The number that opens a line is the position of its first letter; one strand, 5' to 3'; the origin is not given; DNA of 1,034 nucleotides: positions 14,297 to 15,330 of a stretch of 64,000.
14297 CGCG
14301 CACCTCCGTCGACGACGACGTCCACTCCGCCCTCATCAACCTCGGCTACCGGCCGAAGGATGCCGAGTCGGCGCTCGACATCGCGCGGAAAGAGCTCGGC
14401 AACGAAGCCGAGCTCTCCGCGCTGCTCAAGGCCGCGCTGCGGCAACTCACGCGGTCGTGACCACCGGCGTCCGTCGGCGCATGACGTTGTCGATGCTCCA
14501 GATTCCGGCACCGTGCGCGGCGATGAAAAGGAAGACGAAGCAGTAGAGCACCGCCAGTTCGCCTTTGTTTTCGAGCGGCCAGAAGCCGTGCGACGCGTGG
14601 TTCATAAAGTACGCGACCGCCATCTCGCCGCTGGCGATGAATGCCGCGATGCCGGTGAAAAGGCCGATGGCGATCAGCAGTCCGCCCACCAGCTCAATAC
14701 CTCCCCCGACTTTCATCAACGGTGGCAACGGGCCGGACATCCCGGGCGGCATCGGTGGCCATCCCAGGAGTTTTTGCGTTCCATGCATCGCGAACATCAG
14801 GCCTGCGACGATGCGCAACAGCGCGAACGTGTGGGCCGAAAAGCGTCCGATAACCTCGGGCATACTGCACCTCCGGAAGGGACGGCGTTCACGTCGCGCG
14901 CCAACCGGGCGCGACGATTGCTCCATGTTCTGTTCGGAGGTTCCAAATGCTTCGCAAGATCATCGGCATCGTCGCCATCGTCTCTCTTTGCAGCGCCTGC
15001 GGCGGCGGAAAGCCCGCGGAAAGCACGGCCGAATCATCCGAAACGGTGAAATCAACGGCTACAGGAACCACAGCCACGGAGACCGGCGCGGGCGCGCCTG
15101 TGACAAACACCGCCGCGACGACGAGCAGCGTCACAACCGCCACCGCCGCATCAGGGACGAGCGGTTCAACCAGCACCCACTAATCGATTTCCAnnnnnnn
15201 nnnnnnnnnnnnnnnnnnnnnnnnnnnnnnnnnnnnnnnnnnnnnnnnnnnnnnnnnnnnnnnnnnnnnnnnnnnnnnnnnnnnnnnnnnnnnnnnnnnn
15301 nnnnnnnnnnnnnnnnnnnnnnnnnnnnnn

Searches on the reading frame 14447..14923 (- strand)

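Call 3: search_protein_families(library=pfam, proteins=[window:14447-14923:-], max_evalue=1)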
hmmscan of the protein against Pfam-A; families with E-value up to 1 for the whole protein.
window:14447-14923:- (158 aa): 3 families
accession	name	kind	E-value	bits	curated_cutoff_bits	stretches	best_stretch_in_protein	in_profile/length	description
PF07681.17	DoxX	-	2.9e-10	41.1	23.6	1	34-109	3-84/85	DoxX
PF04173.18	DoxD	-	0.0034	17.8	22.7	1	75-154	73-150/167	TQO small subunit DoxD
PF22571.1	LiaI-LiaF-TM_PspC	-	0.063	13.5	27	1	70-151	31-110/142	PspC transmembrane region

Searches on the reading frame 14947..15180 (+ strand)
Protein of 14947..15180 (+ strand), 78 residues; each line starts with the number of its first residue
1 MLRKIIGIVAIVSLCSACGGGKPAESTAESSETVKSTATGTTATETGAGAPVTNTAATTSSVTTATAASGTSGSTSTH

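Call 3: search_protein_families(library=pfam, proteins=[window:14947-15180:+], max_evalue=1)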
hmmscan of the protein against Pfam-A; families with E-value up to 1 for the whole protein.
window:14947-15180:+ (78 aa): 3 families
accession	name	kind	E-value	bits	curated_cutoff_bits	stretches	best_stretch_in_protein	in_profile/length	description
PF01456.22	Mucin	-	0.048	14.1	34.7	1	11-77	12-85/143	Mucin-like glycoprotein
PF21827.1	New_glue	-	0.13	12.4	31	1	24-74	18-69/94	New glue protein family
PF19952.5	DUF6414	-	0.57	10.3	25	1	10-65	11-67/283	Domain of unknown function (DUF6414)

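Call 65: search_protein_families(library=ncbifam, proteins=[window:14947-15180:+], max_evalue=0.1)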
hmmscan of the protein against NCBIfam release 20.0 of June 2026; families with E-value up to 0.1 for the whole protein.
window:14947-15180:+ (78 aa): 1 family
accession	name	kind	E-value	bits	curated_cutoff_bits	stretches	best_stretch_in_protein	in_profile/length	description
NF033553.1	MerP_Gpos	exception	0.014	15.2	110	1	3-43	3-47/112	mercury resistance system substrate-binding protein MerP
